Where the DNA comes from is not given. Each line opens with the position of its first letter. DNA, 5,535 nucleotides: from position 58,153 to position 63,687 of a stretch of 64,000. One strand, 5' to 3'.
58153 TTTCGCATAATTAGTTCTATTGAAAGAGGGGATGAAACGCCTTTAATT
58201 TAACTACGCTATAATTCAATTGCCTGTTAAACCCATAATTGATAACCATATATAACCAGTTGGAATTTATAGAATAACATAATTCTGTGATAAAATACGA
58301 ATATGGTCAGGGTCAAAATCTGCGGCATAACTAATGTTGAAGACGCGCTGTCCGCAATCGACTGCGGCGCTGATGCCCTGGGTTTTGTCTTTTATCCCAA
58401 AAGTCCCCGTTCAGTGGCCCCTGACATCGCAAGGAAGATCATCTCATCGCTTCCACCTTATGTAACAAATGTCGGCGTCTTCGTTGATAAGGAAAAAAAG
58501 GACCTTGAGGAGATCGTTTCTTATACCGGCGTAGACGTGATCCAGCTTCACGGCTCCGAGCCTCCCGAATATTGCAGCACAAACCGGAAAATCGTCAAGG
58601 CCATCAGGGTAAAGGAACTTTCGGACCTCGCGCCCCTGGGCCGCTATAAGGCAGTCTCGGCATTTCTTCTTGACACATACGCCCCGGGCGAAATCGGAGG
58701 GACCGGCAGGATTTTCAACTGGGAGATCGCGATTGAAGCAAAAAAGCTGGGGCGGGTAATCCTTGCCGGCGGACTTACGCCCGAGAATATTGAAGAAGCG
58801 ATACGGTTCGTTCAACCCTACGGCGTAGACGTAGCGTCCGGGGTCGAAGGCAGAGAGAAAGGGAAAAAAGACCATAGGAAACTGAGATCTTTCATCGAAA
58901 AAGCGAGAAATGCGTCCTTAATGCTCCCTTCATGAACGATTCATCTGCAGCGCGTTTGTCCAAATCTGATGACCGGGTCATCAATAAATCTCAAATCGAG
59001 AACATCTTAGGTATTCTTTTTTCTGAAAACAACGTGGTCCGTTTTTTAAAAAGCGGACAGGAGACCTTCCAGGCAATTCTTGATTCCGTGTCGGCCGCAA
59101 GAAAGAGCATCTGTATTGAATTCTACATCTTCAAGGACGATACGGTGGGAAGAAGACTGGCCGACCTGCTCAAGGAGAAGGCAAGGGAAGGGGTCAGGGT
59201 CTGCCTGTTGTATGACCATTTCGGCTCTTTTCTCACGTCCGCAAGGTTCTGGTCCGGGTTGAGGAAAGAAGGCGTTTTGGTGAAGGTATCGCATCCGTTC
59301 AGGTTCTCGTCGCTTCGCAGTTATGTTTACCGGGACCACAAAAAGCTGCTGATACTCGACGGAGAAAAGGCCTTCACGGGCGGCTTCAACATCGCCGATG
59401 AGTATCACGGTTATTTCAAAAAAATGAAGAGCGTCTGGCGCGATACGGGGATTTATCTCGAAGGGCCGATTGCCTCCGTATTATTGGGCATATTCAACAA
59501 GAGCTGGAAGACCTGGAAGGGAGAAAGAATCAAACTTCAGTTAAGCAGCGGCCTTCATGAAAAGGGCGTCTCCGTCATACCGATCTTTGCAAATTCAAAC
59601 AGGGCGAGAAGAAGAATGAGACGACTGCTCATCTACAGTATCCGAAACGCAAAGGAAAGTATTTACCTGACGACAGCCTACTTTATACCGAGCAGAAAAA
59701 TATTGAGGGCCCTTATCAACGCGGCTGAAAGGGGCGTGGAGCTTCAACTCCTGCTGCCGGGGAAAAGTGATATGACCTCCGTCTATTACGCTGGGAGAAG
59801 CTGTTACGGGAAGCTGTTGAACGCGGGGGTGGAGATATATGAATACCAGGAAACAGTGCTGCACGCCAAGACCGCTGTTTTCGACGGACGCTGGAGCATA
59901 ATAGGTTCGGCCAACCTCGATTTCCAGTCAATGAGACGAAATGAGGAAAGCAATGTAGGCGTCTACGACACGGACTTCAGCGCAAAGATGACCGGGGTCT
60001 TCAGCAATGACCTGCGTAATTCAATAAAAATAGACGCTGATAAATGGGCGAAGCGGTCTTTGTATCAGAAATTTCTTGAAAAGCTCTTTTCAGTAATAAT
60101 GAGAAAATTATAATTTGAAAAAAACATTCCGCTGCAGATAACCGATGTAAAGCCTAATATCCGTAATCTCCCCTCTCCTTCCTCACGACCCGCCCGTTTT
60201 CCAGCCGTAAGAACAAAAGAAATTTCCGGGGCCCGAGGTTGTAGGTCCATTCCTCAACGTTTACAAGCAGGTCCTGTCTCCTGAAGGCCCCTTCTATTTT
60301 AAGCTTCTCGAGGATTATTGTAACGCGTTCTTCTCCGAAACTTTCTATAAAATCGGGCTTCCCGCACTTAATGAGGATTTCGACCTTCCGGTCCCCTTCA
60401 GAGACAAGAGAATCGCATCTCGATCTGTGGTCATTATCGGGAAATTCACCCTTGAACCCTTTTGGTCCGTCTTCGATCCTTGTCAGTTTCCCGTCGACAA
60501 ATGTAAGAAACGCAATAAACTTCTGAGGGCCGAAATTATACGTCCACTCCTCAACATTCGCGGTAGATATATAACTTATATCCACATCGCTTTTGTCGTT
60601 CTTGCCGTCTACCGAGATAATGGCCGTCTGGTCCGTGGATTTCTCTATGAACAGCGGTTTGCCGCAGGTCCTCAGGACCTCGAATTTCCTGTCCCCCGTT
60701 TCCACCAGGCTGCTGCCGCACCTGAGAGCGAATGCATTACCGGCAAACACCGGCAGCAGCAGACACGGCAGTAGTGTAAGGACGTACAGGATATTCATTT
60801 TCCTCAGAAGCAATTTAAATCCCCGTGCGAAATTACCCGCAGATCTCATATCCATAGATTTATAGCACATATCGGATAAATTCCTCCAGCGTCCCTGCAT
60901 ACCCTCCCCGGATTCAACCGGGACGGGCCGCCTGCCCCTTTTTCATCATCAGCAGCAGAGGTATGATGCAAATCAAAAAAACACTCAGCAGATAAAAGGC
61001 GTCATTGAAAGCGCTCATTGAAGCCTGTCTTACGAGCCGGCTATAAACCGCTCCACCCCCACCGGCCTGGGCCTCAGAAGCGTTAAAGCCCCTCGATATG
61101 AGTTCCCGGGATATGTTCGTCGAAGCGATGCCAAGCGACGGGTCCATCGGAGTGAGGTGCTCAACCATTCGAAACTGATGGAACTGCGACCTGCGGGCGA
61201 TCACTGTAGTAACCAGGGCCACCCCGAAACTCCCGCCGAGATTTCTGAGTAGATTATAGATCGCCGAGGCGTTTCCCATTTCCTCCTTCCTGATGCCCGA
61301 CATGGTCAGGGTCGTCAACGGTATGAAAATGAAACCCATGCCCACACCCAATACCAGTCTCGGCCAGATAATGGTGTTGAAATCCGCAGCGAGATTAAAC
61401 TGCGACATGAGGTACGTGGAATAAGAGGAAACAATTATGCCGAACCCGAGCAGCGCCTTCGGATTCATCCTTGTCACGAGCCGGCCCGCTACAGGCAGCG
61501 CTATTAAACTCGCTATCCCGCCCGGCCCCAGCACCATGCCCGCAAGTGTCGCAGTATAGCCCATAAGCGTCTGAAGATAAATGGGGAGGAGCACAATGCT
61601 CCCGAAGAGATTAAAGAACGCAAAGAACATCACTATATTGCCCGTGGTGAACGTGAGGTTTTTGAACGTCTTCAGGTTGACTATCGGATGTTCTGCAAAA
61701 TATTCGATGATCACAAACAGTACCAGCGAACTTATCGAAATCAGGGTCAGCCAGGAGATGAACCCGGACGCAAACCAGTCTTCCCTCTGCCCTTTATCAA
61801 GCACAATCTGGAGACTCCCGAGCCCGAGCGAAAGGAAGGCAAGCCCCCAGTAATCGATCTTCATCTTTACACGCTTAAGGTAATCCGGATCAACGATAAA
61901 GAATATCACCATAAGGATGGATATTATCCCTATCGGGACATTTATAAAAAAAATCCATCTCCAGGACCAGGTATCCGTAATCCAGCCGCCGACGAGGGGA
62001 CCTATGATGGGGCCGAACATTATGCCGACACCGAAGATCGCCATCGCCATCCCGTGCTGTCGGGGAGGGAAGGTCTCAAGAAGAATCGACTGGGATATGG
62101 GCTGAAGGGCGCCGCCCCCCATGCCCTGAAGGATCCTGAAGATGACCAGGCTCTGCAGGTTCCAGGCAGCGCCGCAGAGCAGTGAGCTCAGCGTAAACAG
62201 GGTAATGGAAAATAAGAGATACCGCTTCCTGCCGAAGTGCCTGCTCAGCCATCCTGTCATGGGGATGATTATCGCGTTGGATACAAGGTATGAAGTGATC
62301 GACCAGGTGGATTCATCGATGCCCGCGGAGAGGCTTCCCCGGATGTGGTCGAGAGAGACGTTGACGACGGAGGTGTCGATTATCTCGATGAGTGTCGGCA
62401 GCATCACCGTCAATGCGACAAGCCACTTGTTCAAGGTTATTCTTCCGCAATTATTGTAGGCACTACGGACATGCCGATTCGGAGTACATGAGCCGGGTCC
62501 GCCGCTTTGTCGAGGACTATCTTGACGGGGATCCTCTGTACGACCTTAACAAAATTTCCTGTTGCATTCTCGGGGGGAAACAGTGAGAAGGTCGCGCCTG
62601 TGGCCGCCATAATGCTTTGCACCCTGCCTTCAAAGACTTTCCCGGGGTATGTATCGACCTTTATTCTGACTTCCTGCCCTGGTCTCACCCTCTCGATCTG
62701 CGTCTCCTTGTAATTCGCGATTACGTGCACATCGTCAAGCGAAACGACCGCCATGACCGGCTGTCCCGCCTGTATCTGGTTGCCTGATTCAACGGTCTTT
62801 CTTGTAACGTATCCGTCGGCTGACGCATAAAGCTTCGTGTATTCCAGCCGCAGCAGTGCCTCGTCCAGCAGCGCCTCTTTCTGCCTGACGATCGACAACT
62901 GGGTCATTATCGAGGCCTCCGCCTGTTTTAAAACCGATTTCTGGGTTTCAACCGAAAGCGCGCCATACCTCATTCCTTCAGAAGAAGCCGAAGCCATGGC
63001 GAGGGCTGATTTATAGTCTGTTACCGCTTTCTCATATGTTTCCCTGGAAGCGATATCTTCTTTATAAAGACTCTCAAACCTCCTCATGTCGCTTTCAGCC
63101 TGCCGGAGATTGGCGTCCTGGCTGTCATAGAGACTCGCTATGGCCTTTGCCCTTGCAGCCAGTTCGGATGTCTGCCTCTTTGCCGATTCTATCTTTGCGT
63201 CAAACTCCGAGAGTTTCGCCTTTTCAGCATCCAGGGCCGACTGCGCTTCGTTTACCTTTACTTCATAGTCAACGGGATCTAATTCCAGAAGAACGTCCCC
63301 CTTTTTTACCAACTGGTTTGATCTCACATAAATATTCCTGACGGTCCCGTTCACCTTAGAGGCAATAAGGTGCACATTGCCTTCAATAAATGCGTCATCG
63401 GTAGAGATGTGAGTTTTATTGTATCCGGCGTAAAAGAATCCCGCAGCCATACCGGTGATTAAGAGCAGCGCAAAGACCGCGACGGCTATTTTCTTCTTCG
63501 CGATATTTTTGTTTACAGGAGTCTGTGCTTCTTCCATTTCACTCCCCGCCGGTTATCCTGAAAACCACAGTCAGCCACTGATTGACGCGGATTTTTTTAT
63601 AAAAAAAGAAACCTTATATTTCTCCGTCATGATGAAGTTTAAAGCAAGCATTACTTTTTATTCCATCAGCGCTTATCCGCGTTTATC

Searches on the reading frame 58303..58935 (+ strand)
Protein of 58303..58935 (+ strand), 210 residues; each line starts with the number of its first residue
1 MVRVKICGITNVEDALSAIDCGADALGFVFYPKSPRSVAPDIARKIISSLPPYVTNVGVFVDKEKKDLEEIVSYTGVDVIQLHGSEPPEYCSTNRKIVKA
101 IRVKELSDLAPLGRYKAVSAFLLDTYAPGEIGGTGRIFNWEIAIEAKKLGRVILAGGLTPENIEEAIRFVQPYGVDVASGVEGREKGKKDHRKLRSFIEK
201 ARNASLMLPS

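Call 10: search_protein_families(library=pfam, proteins=[window:58303-58935:+], max_evalue=0.001)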
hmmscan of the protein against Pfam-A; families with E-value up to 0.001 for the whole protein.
window:58303-58935:+ (210 aa): 1 family
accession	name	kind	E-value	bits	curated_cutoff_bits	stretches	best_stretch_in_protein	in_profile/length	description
PF00697.28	PRAI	-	5e-48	163.8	22.7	1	4-199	1-192/193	N-(5'phosphoribosyl)anthranilate (PRA) isomerase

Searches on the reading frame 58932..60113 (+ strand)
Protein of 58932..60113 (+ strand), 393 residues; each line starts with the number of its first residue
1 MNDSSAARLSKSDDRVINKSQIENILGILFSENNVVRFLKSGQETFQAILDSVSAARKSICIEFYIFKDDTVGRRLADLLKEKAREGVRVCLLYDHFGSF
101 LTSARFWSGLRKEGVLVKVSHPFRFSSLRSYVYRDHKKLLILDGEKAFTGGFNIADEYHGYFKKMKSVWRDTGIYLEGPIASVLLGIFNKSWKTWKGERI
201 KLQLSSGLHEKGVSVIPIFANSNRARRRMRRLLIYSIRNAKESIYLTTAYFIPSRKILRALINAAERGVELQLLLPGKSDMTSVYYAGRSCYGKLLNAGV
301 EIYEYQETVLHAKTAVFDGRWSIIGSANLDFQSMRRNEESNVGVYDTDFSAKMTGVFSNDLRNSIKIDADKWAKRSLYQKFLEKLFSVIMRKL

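Call 10: search_protein_families(library=pfam, proteins=[window:58932-60113:+], max_evalue=0.001)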
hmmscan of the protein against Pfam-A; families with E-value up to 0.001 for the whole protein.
window:58932-60113:+ (393 aa): 2 families
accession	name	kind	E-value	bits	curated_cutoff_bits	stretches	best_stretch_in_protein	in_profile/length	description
PF13091.12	PLDc_2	-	2.5e-45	154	27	2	234-360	2-131/132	PLD-like domain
PF00614.28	PLDc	-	9.7e-13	48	21.9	2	309-331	4-26/28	Phospholipase D Active site motif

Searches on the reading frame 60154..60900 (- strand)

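Call 10: search_protein_families(library=pfam, proteins=[window:60154-60900:-], max_evalue=0.001)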
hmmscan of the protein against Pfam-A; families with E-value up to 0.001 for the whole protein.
window:60154-60900:- (248 aa): 1 family
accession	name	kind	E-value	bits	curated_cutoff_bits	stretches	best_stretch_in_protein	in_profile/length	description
PF11006.13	DUF2845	-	5.2e-41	139.3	21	2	58-145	3-90/90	Protein of unknown function (DUF2845)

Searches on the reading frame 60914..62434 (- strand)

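Call 10: search_protein_families(library=pfam, proteins=[window:60914-62434:-], max_evalue=0.001)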
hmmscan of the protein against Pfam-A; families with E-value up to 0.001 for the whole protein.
window:60914-62434:- (506 aa): 3 families
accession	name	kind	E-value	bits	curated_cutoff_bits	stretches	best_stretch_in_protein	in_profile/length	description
PF07690.21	MFS_1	-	4.8e-60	203.8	33.4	1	14-404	5-346/347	Major Facilitator Superfamily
PF00083.30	Sugar_tr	-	9.3e-13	48.3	22.3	1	42-179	48-191/452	Sugar (and other) transporter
PF06609.19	TRI12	-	8.5e-05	21.6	23.2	1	46-265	84-311/599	Fungal trichothecene efflux pump (TRI12)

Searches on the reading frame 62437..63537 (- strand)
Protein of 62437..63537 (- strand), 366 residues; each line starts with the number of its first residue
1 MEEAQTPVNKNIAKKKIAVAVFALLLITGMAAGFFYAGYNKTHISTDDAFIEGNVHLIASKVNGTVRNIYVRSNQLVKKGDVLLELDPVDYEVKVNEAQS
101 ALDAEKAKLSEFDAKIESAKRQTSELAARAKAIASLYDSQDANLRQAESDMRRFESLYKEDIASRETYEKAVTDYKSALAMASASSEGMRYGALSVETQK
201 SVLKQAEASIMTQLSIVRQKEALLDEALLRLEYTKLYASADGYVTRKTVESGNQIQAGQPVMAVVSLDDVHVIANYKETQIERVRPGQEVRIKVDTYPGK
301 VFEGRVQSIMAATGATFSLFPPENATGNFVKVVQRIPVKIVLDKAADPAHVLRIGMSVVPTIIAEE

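Call 69: search_protein_families(library=pfam, proteins=[window:62437-63537:-], max_evalue=0.01)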
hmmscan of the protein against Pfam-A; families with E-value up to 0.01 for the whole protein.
window:62437-63537:- (366 aa): 6 families
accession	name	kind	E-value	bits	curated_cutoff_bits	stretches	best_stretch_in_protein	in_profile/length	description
PF16576.10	HlyD_D23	-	4.6e-22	78.8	30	2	171-311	59-186/214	Barrel-sandwich domain of CusB or HlyD membrane-fusion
PF13437.12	HlyD_3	-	1.2e-16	61.8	22.2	1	236-315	2-82/106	HlyD family secretion protein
PF00529.27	CusB_dom_1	-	1e-15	58.2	26.5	1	69-359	12-84/89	Cation efflux system protein CusB domain 1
PF13533.13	Biotin_lipoyl_2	-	1.5e-11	44.2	29.8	1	58-87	3-32/32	Biotin-lipoyl like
PF00364.28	Biotin_lipoyl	-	2.4e-05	24.5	22.1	0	58-86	45-73/73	Biotin-requiring enzyme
PF12700.13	HlyD_2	-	0.0034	16.6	25.1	1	246-331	242-325/416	HlyD family secretion protein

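Call 73: find_encoding_contigs(protein=window:62437-63537:-, flank=10000, max_places=1)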
Protein window:62437-63537:- (366 aa): 1 contig read that carries it; 1 place shown.
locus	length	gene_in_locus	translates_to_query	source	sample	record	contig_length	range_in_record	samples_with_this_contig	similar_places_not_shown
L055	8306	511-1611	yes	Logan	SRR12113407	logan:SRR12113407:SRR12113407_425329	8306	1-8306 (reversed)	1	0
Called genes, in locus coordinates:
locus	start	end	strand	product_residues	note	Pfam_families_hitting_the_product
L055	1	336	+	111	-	?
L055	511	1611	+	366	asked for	PF00364:Biotin_lipoyl (faint), PF25917:BSH_RND, PF25919:BSH_CusB (weak), PF25990:Beta-barrel_YknX (faint), PF25954:Beta-barrel_RND_2 (weak), PF25963:Beta-barrel_AAEA (weak)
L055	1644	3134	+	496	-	PF00083:Sugar_tr, PF07690:MFS_1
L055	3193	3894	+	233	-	PF11006:DUF2845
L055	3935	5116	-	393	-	PF13091:PLDc_2, PF00614:PLDc (weak)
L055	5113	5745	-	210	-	PF00697:PRAI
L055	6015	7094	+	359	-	PF10082:BBP2_2 (weak)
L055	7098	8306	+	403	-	?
